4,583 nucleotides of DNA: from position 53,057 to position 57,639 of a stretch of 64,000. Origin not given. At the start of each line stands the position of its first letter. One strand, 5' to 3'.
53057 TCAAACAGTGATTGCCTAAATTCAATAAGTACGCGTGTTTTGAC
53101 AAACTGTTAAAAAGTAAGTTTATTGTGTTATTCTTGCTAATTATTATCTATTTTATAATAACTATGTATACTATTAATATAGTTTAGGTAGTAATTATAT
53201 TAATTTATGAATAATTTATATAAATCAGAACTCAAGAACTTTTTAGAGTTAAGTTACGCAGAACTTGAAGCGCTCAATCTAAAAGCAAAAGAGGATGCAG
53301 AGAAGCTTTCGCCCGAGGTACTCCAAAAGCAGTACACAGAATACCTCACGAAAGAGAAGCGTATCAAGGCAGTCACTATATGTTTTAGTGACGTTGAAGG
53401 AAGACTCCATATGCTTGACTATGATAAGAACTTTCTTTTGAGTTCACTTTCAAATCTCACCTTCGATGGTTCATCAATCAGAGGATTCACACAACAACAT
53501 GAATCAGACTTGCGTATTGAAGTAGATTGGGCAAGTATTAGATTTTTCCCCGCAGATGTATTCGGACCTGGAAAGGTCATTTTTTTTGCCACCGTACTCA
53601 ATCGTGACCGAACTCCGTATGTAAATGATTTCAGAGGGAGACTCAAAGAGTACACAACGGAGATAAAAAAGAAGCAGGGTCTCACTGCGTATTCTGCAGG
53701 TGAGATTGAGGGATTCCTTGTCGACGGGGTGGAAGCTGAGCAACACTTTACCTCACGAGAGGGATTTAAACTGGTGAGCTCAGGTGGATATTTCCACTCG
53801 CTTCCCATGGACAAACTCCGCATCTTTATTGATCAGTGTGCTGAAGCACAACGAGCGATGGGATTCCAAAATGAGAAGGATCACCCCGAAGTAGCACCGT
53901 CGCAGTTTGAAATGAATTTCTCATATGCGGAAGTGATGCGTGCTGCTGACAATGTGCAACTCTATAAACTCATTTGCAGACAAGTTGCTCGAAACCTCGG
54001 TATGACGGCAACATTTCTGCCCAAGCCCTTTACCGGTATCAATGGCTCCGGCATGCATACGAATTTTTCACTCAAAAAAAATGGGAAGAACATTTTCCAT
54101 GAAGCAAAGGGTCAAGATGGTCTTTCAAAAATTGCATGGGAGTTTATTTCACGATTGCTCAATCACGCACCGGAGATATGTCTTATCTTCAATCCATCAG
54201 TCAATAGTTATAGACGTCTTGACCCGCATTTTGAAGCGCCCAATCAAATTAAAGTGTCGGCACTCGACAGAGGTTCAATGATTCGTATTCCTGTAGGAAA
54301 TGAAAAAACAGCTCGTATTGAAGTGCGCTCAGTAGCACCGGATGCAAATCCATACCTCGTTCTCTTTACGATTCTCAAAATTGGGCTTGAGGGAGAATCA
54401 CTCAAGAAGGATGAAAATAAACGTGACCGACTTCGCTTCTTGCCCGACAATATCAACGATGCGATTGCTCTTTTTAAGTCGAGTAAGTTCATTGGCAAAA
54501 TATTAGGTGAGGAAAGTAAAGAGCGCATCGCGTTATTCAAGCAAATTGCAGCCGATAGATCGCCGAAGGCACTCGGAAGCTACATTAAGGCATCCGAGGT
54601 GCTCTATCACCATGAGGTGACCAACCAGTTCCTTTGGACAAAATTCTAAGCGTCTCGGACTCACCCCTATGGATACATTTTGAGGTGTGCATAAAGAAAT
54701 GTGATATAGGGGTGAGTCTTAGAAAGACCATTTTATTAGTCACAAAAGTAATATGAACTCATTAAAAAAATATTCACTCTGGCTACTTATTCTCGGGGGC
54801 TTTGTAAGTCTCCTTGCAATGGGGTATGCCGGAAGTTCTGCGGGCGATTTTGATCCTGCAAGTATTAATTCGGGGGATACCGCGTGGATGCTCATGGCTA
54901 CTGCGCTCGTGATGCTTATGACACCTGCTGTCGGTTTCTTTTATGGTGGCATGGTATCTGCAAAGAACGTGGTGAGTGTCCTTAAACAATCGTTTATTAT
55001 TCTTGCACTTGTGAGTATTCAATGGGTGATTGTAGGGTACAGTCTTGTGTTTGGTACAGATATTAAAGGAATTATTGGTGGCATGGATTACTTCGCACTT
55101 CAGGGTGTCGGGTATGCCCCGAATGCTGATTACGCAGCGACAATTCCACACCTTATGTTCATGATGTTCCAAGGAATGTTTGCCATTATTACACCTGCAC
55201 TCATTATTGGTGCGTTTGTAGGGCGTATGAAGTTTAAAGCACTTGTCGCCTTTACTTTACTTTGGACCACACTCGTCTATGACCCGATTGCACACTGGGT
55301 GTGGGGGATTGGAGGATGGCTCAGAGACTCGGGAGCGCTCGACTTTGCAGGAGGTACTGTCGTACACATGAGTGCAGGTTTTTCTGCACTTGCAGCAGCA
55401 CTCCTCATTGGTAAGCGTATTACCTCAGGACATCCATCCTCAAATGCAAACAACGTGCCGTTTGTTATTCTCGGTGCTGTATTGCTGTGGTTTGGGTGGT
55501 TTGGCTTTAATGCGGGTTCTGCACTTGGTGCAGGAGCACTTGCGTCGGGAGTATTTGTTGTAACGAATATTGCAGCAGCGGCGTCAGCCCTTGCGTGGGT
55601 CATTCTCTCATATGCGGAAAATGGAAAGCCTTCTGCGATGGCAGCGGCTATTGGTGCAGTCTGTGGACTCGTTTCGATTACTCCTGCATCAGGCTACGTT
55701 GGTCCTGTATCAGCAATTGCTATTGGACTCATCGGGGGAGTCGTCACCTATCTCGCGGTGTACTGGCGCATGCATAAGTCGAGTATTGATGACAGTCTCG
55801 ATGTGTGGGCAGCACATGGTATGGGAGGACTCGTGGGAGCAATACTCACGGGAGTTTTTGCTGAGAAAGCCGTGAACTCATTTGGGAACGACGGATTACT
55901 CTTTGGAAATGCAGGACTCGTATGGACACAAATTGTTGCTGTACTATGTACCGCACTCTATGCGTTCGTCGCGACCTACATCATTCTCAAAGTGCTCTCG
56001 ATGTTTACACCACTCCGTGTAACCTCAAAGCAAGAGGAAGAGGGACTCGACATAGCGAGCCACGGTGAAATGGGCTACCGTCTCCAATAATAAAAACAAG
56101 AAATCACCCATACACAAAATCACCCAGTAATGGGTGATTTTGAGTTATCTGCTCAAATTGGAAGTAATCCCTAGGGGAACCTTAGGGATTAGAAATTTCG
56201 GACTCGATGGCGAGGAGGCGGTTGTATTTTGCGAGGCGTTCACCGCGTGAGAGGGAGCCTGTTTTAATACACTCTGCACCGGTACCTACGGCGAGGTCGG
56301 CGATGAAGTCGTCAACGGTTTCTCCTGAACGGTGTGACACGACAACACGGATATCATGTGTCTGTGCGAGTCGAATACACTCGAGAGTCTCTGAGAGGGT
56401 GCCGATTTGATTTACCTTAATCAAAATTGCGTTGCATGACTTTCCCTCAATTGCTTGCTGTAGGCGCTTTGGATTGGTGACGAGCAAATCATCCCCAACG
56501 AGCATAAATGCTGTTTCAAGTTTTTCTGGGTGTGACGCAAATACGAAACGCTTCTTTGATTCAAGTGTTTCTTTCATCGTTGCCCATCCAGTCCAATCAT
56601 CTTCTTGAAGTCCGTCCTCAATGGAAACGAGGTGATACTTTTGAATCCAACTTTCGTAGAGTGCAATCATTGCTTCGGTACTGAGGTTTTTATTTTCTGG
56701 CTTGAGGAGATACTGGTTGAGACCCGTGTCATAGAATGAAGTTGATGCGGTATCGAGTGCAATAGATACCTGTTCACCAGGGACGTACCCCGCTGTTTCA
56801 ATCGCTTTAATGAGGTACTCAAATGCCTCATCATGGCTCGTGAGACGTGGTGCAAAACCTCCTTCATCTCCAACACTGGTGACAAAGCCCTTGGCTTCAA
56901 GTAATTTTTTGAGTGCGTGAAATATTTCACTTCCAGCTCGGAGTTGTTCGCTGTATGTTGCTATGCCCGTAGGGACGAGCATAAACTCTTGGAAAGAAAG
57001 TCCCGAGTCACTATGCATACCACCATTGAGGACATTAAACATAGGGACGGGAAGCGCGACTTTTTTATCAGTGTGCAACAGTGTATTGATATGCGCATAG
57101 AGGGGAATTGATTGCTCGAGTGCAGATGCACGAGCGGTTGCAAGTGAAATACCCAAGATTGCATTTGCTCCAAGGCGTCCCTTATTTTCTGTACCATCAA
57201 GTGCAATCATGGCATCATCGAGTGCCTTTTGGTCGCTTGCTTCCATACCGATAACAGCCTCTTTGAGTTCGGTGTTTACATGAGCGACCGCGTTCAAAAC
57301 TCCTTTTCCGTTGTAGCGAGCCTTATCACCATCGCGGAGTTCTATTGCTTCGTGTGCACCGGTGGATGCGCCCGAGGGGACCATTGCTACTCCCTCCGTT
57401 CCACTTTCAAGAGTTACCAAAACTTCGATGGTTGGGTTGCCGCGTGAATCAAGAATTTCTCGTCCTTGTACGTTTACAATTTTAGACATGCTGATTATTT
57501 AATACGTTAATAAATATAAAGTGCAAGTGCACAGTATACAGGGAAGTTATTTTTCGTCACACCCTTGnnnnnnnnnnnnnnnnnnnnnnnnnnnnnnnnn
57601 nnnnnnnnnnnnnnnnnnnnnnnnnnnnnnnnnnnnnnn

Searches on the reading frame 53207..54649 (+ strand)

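Call 52: search_protein_families(library=pfam, proteins=[window:53207-54649:+], max_evalue=0.001)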
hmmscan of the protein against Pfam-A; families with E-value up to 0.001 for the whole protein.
window:53207-54649:+ (480 aa): 2 families
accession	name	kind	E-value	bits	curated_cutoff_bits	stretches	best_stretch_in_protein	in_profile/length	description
PF00120.29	Gln-synt_C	-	1.1e-76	258.6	24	1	143-442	5-322/344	Glutamine synthetase, catalytic domain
PF03951.24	Gln-synt_N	-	1.3e-09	38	33.4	1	53-117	2-68/82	Glutamine synthetase, beta-Grasp domain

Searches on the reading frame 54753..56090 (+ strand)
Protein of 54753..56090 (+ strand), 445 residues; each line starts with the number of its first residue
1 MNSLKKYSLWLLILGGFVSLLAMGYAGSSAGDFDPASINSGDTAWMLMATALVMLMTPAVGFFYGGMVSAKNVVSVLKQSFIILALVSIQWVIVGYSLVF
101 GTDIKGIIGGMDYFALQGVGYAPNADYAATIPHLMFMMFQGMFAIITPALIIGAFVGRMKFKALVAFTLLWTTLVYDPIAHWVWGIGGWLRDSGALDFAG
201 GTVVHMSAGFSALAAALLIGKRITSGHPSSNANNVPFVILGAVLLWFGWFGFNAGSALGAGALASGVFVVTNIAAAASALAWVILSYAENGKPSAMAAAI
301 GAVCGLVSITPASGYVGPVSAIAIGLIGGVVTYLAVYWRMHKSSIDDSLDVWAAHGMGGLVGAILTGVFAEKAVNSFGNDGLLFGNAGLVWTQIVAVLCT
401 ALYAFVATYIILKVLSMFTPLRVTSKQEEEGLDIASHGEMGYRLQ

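Call 52: search_protein_families(library=pfam, proteins=[window:54753-56090:+], max_evalue=0.001)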
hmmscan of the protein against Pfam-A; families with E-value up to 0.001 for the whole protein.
window:54753-56090:+ (445 aa): 1 family
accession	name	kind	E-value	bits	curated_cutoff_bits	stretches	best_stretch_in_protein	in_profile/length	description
PF00909.26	Ammonium_transp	-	2e-119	399.3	23.2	1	44-442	1-399/399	Ammonium Transporter Family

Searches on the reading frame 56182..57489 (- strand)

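Call 52: search_protein_families(library=pfam, proteins=[window:56182-57489:-], max_evalue=0.001)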
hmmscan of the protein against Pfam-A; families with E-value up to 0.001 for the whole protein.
window:56182-57489:- (435 aa): 3 families
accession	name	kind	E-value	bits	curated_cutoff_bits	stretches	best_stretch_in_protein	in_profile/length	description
PF00113.28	Enolase_C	-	6.2e-102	341.3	21.5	1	144-433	2-282/296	Enolase, C-terminal TIM barrel domain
PF03952.21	Enolase_N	-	1.1e-56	191.1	35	1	4-134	1-131/131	Enolase, N-terminal domain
PF13378.12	MR_MLE_C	-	0.00029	21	29.4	1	337-386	105-154/219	Enolase C-terminal domain-like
